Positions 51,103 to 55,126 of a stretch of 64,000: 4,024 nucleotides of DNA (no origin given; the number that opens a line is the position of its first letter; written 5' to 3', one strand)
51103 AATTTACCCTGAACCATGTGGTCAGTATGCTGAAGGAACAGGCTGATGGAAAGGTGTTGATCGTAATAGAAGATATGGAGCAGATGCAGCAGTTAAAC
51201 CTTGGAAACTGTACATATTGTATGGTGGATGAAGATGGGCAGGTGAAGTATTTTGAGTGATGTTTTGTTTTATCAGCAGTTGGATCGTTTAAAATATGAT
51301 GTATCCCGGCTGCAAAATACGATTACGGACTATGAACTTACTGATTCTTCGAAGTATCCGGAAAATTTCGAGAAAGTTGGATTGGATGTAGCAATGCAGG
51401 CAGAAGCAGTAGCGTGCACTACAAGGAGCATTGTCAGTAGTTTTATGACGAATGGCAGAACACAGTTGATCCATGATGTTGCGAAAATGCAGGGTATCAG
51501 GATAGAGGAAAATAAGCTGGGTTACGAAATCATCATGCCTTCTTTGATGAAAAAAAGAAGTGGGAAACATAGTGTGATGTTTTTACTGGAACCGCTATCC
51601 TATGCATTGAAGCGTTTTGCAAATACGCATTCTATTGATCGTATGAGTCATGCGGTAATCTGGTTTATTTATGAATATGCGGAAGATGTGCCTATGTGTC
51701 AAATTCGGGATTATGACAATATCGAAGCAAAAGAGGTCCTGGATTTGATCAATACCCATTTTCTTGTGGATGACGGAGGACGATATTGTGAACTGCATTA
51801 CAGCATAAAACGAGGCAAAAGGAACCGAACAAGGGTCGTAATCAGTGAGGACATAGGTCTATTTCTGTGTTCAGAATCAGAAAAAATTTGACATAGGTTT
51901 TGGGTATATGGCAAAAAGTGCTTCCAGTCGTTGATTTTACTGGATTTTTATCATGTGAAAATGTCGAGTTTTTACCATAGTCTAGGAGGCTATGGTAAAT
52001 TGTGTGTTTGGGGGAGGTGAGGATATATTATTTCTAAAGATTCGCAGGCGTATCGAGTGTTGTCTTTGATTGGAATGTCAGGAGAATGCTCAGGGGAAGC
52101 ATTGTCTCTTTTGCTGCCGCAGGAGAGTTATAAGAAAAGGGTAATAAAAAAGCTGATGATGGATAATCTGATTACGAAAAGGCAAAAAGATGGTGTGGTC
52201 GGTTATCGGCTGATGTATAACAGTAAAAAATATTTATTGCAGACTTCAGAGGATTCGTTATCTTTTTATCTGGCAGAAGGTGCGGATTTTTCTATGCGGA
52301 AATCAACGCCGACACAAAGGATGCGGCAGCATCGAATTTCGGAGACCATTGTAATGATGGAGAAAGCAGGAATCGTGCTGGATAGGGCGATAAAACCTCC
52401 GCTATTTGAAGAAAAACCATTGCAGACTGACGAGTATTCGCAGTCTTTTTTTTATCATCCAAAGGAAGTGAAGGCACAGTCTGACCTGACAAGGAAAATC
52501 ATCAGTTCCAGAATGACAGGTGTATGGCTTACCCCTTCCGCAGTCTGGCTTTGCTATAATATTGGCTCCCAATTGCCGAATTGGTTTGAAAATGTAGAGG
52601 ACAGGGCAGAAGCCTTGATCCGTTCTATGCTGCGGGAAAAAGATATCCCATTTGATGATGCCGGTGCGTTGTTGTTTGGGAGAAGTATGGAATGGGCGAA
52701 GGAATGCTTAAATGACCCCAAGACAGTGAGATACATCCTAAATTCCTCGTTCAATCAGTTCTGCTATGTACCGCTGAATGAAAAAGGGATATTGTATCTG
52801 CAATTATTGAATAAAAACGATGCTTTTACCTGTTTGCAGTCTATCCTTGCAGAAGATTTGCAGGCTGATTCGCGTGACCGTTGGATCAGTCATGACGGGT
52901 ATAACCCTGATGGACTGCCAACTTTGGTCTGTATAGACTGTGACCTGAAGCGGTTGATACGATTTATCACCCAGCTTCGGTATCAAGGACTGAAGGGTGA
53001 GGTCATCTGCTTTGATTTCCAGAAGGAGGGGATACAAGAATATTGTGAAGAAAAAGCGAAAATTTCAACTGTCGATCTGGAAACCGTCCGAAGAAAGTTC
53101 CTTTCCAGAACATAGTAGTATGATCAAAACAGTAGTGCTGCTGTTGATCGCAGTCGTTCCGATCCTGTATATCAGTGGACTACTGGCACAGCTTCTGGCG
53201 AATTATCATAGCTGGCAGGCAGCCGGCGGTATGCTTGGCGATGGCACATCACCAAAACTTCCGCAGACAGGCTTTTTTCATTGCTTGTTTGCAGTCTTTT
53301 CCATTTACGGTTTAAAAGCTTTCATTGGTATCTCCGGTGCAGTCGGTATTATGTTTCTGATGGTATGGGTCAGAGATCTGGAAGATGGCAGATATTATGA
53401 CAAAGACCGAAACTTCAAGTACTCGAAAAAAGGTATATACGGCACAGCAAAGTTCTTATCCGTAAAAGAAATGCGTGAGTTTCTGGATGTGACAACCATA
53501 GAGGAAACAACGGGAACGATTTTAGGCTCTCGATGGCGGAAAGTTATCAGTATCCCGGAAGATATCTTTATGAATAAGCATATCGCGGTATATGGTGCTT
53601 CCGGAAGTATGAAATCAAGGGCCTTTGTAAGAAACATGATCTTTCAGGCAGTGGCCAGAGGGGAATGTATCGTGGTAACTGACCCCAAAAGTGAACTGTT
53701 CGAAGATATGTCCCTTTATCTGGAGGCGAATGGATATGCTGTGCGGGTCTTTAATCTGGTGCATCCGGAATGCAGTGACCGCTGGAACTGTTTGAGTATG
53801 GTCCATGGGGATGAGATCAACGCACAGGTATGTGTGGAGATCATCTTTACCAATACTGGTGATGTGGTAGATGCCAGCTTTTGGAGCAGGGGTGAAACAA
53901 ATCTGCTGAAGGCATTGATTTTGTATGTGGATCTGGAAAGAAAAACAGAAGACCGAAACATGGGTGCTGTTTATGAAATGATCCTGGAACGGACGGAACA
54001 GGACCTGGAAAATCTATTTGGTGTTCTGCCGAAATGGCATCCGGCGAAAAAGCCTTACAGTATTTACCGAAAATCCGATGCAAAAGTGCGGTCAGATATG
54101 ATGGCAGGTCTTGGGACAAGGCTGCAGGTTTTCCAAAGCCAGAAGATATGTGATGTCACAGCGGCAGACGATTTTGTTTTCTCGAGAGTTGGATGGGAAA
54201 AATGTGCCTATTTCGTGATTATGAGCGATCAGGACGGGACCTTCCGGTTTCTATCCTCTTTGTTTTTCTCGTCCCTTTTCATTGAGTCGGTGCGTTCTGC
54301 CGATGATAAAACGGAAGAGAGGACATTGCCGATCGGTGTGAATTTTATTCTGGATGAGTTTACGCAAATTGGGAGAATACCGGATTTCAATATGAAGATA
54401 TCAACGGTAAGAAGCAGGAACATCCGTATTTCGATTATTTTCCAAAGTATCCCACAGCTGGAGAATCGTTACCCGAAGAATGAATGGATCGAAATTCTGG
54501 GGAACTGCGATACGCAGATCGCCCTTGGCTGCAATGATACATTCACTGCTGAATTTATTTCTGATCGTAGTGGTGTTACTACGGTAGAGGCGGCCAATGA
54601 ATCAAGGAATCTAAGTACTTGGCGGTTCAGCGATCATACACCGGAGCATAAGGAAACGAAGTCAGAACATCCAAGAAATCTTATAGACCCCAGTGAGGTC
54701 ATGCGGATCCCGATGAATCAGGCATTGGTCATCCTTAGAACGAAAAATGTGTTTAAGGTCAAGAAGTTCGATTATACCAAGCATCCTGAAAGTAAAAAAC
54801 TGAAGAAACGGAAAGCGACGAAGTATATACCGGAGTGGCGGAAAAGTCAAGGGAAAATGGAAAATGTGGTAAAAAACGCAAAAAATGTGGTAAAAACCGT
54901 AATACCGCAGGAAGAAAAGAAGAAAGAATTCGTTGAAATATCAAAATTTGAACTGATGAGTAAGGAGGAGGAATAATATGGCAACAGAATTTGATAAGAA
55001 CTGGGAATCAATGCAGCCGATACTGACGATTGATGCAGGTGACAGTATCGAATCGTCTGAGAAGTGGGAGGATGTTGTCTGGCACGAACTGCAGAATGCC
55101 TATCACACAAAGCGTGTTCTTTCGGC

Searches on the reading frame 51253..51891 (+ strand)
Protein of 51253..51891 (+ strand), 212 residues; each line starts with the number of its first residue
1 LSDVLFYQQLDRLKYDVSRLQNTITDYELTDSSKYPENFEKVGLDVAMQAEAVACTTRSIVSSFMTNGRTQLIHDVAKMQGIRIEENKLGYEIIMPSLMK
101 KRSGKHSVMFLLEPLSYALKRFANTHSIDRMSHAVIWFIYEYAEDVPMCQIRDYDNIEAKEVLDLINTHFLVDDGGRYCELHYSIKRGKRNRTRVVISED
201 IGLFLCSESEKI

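Call 18: search_protein_families(library=pfam, proteins=[window:51253-51891:+], max_evalue=0.001)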
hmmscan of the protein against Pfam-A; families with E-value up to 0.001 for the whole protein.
window:51253-51891:+ (212 aa): 1 family
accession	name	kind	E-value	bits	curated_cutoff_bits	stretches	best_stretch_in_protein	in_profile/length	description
PF19595.4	DUF6100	-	8.1e-41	140.5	27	1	6-199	7-200/222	Family of unknown function (DUF6100)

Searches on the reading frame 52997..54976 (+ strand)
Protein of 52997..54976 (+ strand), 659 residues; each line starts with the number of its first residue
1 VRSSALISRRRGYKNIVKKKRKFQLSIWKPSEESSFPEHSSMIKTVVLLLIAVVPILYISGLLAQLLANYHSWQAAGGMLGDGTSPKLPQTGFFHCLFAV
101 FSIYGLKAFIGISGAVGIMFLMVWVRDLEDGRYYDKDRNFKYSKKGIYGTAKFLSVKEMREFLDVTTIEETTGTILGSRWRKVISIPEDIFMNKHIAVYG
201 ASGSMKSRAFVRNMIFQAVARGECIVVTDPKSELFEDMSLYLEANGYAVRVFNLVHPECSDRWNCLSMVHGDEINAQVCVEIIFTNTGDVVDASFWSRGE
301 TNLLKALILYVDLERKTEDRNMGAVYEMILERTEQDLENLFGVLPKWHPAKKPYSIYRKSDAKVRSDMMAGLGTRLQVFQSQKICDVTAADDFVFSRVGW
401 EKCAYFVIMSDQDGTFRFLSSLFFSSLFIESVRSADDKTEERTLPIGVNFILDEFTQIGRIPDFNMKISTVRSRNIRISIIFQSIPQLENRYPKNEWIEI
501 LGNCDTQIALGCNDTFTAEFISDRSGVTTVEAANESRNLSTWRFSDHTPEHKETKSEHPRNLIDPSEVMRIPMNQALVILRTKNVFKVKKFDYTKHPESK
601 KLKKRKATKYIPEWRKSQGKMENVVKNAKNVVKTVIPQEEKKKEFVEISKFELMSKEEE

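Call 18: search_protein_families(library=pfam, proteins=[window:52997-54976:+], max_evalue=0.001)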
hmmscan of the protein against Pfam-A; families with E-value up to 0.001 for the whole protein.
window:52997-54976:+ (659 aa): 3 families
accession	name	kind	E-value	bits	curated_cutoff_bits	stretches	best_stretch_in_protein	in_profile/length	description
PF02534.20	T4SS-DNA_transf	-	1.8e-59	202.3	20.1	1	191-601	44-453/468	Type IV secretory system Conjugative DNA transfer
PF12696.13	TraG-D_C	-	7.3e-34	116.9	22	1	448-572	2-125/126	TraM recognition site of TraD and TraG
PF10412.15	TrwB_AAD_bind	-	5e-20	72.2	20.5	1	193-581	15-376/387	Type IV secretion-system coupling protein DNA-binding domain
